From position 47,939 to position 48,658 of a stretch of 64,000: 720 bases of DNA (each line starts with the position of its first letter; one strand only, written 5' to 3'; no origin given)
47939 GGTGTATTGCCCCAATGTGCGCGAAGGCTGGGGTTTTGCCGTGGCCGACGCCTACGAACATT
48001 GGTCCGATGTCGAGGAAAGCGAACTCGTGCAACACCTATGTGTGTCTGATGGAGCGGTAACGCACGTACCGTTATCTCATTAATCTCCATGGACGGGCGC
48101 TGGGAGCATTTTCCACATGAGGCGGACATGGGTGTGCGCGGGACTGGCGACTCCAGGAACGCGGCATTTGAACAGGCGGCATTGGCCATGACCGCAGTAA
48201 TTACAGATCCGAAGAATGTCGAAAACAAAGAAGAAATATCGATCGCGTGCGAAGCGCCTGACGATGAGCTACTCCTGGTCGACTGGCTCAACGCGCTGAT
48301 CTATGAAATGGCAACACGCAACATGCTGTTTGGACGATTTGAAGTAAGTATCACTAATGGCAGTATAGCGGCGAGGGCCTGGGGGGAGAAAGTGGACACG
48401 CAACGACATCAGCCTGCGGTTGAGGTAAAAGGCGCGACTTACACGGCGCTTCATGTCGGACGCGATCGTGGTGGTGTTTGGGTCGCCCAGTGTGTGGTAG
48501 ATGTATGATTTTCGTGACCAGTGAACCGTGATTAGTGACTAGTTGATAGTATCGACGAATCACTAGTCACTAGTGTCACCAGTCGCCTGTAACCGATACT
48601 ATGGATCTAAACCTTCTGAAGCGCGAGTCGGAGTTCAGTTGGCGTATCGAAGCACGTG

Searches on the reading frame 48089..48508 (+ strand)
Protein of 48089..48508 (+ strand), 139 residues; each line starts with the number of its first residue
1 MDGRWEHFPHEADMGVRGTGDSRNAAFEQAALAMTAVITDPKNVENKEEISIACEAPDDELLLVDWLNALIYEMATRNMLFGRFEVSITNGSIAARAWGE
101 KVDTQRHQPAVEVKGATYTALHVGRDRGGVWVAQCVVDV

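Call 3: search_protein_families(library=pfam, proteins=[window:48089-48508:+])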
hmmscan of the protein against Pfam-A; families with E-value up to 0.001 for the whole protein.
window:48089-48508:+ (139 aa): 1 family
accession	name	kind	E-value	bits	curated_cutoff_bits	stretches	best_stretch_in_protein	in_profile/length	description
PF01951.21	Archease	-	4.4e-42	144.1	25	1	5-139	1-136/136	Archease protein family (MTH1598/TM1083)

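Call 4: search_protein_families(library=ncbifam, proteins=[window:48089-48508:+])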
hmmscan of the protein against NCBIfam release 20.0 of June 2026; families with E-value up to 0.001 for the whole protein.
window:48089-48508:+ (139 aa): 1 family
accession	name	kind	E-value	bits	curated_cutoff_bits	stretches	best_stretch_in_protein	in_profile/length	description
NF001617.0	PRK00407.1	equivalog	2.8e-35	121.4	126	1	4-139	3-139/139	hypothetical protein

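Call 47: find_homologous_proteins(query=window:48089-48508:+, max_evalue=1e-10)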
Query window:48089-48508:+ (139 aa): 7999 proteins with E <= 1e-10 among 8000 candidates; the best 120 are listed.
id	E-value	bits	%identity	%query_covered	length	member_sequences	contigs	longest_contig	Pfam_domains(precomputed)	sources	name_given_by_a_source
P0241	3.6e-77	275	100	91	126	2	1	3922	PF01951.22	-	-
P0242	1.8e-65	237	76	99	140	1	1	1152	PF01951.22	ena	-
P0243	1.7e-63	231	73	99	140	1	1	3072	PF01951.22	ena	-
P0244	2.6e-63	230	73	99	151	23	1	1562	PF01951.22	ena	-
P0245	2.9e-63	230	73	99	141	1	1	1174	PF01951.22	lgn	-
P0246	4.1e-63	229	75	98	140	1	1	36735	PF01951.22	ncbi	-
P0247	5.8e-63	229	74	99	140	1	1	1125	PF01951.22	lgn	-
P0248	6.7e-63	229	75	98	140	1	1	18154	PF01951.22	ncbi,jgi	-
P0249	4.1e-62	226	75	98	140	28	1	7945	PF01951.22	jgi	jgi:tRNA nucleotidyltransferase (CCA-adding enzyme)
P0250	4.6e-62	226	73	98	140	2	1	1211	PF01951.22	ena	-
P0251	5.0e-62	226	74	99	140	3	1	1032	PF01951.22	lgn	-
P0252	5.5e-62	226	73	100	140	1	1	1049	PF01951.22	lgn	-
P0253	1.0e-61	225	72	99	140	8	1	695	PF01951.22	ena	-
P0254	2.9e-61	223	72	99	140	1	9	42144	PF01951.22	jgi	jgi:SHS2 domain-containing protein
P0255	4.1e-61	223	72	99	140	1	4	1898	PF01951.22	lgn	-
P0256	4.2e-61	223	68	100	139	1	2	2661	PF01951.22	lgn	-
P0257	7.5e-61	222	72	99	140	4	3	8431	PF01951.22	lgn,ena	-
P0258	1.0e-60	222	72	99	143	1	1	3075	PF01951.22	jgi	jgi:tRNA nucleotidyltransferase (CCA-adding enzyme)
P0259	1.1e-60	221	70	99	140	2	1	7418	PF01951.22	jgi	jgi:tRNA nucleotidyltransferase (CCA-adding enzyme)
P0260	1.2e-60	221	73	99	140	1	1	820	PF01951.22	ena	-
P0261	1.3e-60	221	72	99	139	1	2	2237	PF01951.22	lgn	-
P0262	1.5e-60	221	68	100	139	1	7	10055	PF01951.22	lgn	-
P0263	2.0e-60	221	71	97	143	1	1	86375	PF01951.22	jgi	jgi:tRNA nucleotidyltransferase (CCA-adding enzyme)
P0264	2.1e-60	220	72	99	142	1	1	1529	PF01951.22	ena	-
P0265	2.2e-60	220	70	100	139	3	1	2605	PF01951.22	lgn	-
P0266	2.3e-60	220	68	100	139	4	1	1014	PF01951.22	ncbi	-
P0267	2.4e-60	220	73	98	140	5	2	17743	PF01951.22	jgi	jgi:SHS2 domain-containing protein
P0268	2.4e-60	220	73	98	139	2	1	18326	PF01951.22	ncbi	-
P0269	2.5e-60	220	71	99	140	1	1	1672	PF01951.22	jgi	-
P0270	2.7e-60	220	71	99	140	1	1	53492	PF01951.22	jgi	jgi:tRNA nucleotidyltransferase (CCA-adding enzyme)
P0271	3.3e-60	220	71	98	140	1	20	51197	PF01951.22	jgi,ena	-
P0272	3.6e-60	220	69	99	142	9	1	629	PF01951.22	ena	-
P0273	4.1e-60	220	71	98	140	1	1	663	PF01951.22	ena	-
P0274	4.2e-60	220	66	100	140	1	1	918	PF01951.22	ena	-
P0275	5.0e-60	219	72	100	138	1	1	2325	PF01951.22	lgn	-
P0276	5.1e-60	219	71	99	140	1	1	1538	PF01951.22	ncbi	-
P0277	6.2e-60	219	68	97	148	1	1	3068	PF01951.22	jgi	-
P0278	6.4e-60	219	70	98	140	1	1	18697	PF01951.22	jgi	jgi:tRNA nucleotidyltransferase (CCA-adding enzyme)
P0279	6.6e-60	219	71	98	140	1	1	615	PF01951.22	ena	-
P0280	6.6e-60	219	71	98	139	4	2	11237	PF01951.22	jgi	-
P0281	7.4e-60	219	70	98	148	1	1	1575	PF01951.22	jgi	jgi:tRNA nucleotidyltransferase (CCA-adding enzyme)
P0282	8.1e-60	219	74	98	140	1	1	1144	PF01951.22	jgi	jgi:SHS2 domain-containing protein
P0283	8.1e-60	219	71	98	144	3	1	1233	PF01951.22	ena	-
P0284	8.3e-60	219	66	100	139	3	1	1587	PF01951.22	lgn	-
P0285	8.4e-60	219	69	98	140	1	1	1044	PF01951.22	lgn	-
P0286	8.4e-60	219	71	98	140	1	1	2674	PF01951.22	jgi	jgi:SHS2 domain-containing protein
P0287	8.7e-60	219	71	98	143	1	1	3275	PF01951.22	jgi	jgi:SHS2 domain-containing protein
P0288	9.5e-60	218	71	98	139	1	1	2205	PF01951.22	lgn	-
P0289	9.6e-60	218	70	99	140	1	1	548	PF01951.22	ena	-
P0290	1.0e-59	218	69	98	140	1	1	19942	PF01951.22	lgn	-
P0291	1.1e-59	218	71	99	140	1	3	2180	PF01951.22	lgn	-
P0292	1.1e-59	218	69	99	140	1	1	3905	PF01951.22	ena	-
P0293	1.2e-59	218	71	100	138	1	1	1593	PF01951.22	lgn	-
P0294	1.2e-59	218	70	98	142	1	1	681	PF01951.22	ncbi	-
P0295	1.2e-59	218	74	98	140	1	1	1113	PF01951.22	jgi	jgi:SHS2 domain-containing protein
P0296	1.5e-59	218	67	100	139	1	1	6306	PF01951.22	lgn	-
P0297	1.6e-59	218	71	98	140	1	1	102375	PF01951.22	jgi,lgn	-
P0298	1.7e-59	218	69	98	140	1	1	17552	PF01951.22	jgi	jgi:tRNA nucleotidyltransferase (CCA-adding enzyme)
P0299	1.8e-59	218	69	98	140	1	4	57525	PF01951.22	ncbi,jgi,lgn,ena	jgi:SHS2 domain-containing protein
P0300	1.9e-59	217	71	100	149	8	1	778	PF01951.22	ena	-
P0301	2.0e-59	217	71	100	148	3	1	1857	PF01951.22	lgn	-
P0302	2.1e-59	217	70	98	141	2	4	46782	PF01951.22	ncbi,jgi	ncbi:MAG TPA: archease [Gammaproteobacteria bacterium]|jgi:tRNA nucleotidyltransferase (CCA-adding e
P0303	2.2e-59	217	65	100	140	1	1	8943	PF01951.22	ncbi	-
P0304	2.5e-59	217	72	97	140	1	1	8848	PF01951.22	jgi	jgi:tRNA nucleotidyltransferase (CCA-adding enzyme)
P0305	2.5e-59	217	72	99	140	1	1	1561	PF01951.22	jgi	jgi:SHS2 domain-containing protein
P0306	2.7e-59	217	71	98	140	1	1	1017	PF01951.22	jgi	jgi:SHS2 domain-containing protein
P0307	2.8e-59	217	70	97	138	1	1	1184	PF01951.22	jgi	-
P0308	2.9e-59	217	71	100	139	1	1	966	PF01951.22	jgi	-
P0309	3.0e-59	217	72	97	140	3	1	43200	PF01951.22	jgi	jgi:SHS2 domain-containing protein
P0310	3.1e-59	217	70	99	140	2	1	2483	PF01951.22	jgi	jgi:SHS2 domain-containing protein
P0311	3.3e-59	217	69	99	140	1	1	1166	PF01951.22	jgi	-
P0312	3.6e-59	217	72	99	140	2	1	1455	PF01951.22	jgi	jgi:SHS2 domain-containing protein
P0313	3.7e-59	216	71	98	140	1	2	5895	PF01951.22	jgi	jgi:tRNA nucleotidyltransferase (CCA-adding enzyme)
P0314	3.8e-59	216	71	100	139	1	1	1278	PF01951.22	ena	-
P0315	3.8e-59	216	70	99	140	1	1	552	PF01951.22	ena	-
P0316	4.0e-59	216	73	100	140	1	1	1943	PF01951.22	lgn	-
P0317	4.2e-59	216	68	100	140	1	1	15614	PF01951.22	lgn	-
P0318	4.5e-59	216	70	100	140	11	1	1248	PF01951.22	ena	-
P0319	4.6e-59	216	71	98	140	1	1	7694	PF01951.22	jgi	jgi:tRNA nucleotidyltransferase (CCA-adding enzyme)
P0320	5.1e-59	216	71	99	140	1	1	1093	PF01951.22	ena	-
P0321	5.3e-59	216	69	99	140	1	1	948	PF01951.22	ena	-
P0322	5.4e-59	216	69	99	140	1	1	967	PF01951.22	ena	-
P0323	5.4e-59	216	69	100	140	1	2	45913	PF01951.22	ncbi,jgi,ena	-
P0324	5.6e-59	216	68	100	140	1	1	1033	PF01951.22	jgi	jgi:tRNA nucleotidyltransferase (CCA-adding enzyme)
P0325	5.7e-59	216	70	99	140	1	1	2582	PF01951.22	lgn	-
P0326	6.2e-59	216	69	97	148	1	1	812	PF01951.22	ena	-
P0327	6.2e-59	216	70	97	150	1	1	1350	PF01951.22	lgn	-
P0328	6.4e-59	216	71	98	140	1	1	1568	PF01951.22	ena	-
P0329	6.5e-59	216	69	99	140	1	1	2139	PF01951.22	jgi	-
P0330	7.1e-59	216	70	98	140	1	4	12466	PF01951.22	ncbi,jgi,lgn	-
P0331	7.4e-59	216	72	99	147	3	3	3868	PF01951.22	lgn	-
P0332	7.6e-59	215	69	98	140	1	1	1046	PF01951.22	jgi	-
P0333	7.7e-59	215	72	98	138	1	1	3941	PF01951.22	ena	-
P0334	8.2e-59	215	70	99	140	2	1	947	PF01951.22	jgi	jgi:SHS2 domain-containing protein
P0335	8.8e-59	215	74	98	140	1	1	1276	PF01951.22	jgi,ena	-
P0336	9.0e-59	215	70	98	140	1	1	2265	PF01951.22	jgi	jgi:tRNA nucleotidyltransferase (CCA-adding enzyme)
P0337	9.3e-59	215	69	98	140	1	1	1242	PF01951.22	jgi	jgi:tRNA nucleotidyltransferase (CCA-adding enzyme)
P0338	9.3e-59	215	73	99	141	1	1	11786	PF01951.22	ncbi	-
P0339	9.6e-59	215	72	97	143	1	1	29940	PF01951.22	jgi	jgi:SHS2 domain-containing protein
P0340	9.6e-59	215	69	98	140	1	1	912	PF01951.22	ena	-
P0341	9.7e-59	215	72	97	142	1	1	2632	PF01951.22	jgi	jgi:tRNA nucleotidyltransferase (CCA-adding enzyme)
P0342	9.7e-59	215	68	99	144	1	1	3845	PF01951.22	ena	-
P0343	9.8e-59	215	69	98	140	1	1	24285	PF01951.22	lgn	-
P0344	1.0e-58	215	71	98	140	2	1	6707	PF01951.22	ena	-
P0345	1.0e-58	215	69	99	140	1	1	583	PF01951.22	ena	-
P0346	1.0e-58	215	68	100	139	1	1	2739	PF01951.22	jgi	jgi:tRNA nucleotidyltransferase (CCA-adding enzyme)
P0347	1.0e-58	215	68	100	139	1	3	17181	PF01951.22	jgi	jgi:tRNA nucleotidyltransferase (CCA-adding enzyme)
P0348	1.0e-58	215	70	100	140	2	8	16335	PF01951.22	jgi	jgi:SHS2 domain-containing protein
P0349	1.1e-58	215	72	99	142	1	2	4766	PF01951.22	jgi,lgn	jgi:tRNA nucleotidyltransferase (CCA-adding enzyme)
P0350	1.1e-58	215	71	100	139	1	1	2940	PF01951.22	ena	-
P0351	1.1e-58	215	68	98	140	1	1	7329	PF01951.22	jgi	jgi:tRNA nucleotidyltransferase (CCA-adding enzyme)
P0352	1.1e-58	215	71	99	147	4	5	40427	PF01951.22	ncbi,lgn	-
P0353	1.2e-58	215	69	99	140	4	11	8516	PF01951.22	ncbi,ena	-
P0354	1.2e-58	215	67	98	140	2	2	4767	PF01951.22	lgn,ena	-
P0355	1.4e-58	215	71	98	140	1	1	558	PF01951.22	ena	-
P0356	1.4e-58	215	69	98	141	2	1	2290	PF01951.22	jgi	jgi:tRNA nucleotidyltransferase (CCA-adding enzyme)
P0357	1.5e-58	215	72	99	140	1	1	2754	PF01951.22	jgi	jgi:SHS2 domain-containing protein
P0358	1.5e-58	214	70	99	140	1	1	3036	PF01951.22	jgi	-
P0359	1.5e-58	214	68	100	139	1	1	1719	PF01951.22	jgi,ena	-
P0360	1.6e-58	214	71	99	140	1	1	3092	PF01951.22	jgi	jgi:protein archease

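Call 49: find_encoding_contigs(protein=P0246, flank=6000, max_places=2)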
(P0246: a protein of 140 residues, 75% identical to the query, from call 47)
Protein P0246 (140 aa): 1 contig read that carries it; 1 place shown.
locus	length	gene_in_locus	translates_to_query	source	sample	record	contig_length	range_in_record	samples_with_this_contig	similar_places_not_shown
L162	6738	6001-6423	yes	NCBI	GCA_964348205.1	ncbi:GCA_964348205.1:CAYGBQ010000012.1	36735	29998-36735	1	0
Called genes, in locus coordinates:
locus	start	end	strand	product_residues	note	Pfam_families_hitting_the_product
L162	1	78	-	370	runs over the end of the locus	PF06804:BamC_C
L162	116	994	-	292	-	PF00701:DHDPS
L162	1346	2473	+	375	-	PF07995:GSDH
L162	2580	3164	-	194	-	PF01871:AMMECR1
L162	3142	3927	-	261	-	PF01875:Memo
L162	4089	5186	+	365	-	PF04055:Radical_SAM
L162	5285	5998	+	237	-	PF00156:Pribosyltran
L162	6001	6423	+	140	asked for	PF01951:Archease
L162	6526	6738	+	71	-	?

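Call 50: find_encoding_contigs(protein=P0254, flank=6000, max_places=3)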
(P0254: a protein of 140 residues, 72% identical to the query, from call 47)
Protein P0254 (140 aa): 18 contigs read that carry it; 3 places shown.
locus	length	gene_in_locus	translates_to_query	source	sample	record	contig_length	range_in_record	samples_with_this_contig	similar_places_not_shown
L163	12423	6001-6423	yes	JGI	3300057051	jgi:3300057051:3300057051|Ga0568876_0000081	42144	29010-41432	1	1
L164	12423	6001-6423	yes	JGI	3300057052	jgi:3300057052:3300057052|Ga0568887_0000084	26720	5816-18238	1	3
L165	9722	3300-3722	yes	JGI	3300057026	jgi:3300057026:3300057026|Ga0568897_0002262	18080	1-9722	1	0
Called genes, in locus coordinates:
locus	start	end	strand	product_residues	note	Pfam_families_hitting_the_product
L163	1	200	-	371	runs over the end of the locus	PF06804:BamC_C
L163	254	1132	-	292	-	PF00701:DHDPS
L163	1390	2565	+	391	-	PF07995:GSDH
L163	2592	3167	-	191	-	PF01871:AMMECR1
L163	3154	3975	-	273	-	PF01875:Memo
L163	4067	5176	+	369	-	PF04055:Radical_SAM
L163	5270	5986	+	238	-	PF00156:Pribosyltran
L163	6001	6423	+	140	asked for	PF01951:Archease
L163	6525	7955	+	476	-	PF01139:RtcB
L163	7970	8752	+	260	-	PF01904:DUF72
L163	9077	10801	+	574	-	PF14716:HHH_8, PF14520:HHH_5, PF14792:DNA_pol_B_palm (weak), PF14791:DNA_pol_B_thumb, PF02811:PHP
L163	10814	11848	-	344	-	-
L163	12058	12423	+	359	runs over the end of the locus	?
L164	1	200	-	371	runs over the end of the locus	PF06804:BamC_C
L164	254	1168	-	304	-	PF00701:DHDPS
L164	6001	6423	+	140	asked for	PF01951:Archease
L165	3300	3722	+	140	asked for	PF01951:Archease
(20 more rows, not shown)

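Call 51: find_encoding_contigs(protein=P0263, flank=6000, max_places=2)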
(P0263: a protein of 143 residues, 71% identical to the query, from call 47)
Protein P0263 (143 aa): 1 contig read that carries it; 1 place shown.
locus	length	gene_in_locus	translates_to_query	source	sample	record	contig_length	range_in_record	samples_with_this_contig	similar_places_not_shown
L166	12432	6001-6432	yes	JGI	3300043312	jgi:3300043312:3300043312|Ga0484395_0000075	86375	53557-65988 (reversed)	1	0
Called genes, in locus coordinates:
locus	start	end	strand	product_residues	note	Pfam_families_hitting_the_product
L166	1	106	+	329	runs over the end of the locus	PF00676:E1_dh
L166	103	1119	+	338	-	PF02779:Transket_pyr, PF02780:Transketolase_C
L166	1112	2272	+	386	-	PF00364:Biotin_lipoyl, PF25984:BSH_YknX (faint), PF25997:BSH_YhbJ (faint), PF02817:E3_binding, PF00198:2-oxoacid_dh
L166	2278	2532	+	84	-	-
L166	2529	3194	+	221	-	PF00326:Peptidase_S9 (faint), PF00561:Abhydrolase_1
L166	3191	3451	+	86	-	PF07383:DUF1496 (weak)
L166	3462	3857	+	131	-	PF20549:DUF6763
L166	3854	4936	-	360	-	PF09587:PGA_cap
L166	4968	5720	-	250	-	PF04972:BON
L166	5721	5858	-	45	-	-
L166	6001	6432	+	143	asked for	PF01951:Archease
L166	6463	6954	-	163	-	-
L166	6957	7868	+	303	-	PF01139:RtcB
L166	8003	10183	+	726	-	PF07715:Plug, PF00593:TonB_dep_Rec_b-barrel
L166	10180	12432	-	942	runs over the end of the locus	PF06068:TIP49 (faint), PF00004:AAA, PF17862:AAA_lid_3, PF01434:Peptidase_M41, PF10142:PhoPQ_related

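Call 52: find_encoding_contigs(protein=P0271, flank=6000, max_places=3)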
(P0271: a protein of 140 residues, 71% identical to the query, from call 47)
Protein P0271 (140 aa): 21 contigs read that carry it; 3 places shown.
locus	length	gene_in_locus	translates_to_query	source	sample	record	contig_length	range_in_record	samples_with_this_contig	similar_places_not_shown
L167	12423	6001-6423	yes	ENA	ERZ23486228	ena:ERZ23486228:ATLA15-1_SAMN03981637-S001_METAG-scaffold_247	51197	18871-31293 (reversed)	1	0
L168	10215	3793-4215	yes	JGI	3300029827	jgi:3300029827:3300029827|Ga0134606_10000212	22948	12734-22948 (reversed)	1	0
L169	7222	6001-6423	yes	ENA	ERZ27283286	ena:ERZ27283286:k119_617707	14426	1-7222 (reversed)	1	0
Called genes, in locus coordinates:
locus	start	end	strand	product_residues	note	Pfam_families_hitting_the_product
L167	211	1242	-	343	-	-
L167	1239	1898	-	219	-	PF12146:Hydrolase_4 (faint), PF20408:Abhydrolase_11 (weak), PF01738:DLH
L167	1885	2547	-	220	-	PF00156:Pribosyltran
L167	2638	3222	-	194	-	PF01871:AMMECR1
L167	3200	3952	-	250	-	PF01875:Memo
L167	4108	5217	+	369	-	PF04055:Radical_SAM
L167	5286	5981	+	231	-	PF00156:Pribosyltran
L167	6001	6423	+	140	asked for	PF01951:Archease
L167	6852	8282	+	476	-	PF01139:RtcB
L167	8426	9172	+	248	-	PF01904:DUF72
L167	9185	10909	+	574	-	PF14716:HHH_8, PF00633:HHH (faint), PF14520:HHH_5, PF14792:DNA_pol_B_palm (weak), PF14791:DNA_pol_B_thumb, PF02811:PHP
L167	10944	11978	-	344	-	-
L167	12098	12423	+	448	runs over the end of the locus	PF17767:NAPRTase_N, PF04095:NAPRTase, PF17956:NAPRTase_C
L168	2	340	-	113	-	?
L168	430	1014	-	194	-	PF01871:AMMECR1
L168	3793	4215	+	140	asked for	PF01951:Archease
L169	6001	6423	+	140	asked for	PF01951:Archease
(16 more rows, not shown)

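Call 54: find_encoding_contigs(protein=P0297, flank=6000, max_places=2)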
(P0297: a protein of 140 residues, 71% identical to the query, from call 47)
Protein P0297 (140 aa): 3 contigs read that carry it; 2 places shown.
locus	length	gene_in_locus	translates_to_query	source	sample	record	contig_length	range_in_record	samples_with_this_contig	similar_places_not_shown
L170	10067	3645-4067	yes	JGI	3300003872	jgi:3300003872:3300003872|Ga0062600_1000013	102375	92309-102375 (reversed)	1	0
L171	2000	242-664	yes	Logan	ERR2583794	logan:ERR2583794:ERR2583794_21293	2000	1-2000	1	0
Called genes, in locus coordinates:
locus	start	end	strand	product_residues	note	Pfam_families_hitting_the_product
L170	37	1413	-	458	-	PF13701:DDE_Tnp_1_4, PF01609:DDE_Tnp_1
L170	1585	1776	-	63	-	-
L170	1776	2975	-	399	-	PF13356:Arm-DNA-bind_3, PF22022:Phage_int_M, PF00589:Phage_integrase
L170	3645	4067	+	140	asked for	PF01951:Archease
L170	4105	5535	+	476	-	PF01139:RtcB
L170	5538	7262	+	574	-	PF14716:HHH_8, PF00633:HHH (faint), PF14520:HHH_5, PF14792:DNA_pol_B_palm (weak), PF14791:DNA_pol_B_thumb, PF02811:PHP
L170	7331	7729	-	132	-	PF27746:Small_heat_shock_put (weak), PF00011:HSP20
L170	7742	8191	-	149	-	PF00011:HSP20, PF17886:ArsA_HSP20 (weak)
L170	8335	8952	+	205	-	PF00697:PRAI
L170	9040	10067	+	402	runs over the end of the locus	PF00291:PALP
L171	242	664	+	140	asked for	PF01951:Archease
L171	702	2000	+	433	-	?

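Call 55: find_encoding_contigs(protein=P0299, flank=6000, max_places=2)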
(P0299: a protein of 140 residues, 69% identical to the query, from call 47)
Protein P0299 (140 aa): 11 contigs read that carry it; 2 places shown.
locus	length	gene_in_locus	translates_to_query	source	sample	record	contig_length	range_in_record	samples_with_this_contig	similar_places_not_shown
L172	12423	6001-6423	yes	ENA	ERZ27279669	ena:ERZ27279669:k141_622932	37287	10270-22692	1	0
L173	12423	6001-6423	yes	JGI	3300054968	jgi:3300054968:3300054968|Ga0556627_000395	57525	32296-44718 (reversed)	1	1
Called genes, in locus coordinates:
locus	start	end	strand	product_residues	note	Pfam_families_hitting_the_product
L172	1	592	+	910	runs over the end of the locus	PF01553:Acyltransferase, PF00550:PP-binding (weak), PF00501:AMP-binding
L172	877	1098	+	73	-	-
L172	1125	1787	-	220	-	PF14520:HHH_5 (faint), PF00730:HhH-GPD, PF00633:HHH (weak)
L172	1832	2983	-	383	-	PF09587:PGA_cap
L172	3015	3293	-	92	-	-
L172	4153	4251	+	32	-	-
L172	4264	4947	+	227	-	-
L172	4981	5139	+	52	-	-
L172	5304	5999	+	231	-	PF00156:Pribosyltran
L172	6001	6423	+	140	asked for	PF01951:Archease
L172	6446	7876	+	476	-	PF01139:RtcB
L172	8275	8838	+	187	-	PF02482:Ribosomal_S30AE, PF00313:CSD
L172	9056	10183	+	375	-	PF00012:HSP70, PF06723:MreB_Mbl, PF00012:HSP70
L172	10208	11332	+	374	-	PF00226:DnaJ, PF01556:DnaJ_C, PF00684:DnaJ_CXXCXGXG, PF15777:Anti-TRAP (faint)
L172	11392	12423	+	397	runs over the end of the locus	PF18848:baeRF_family6, PF18851:baeRF_family8, PF18855:baeRF_family11, PF18845:baeRF_family3, PF18849:baeRF_family7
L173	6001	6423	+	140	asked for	PF01951:Archease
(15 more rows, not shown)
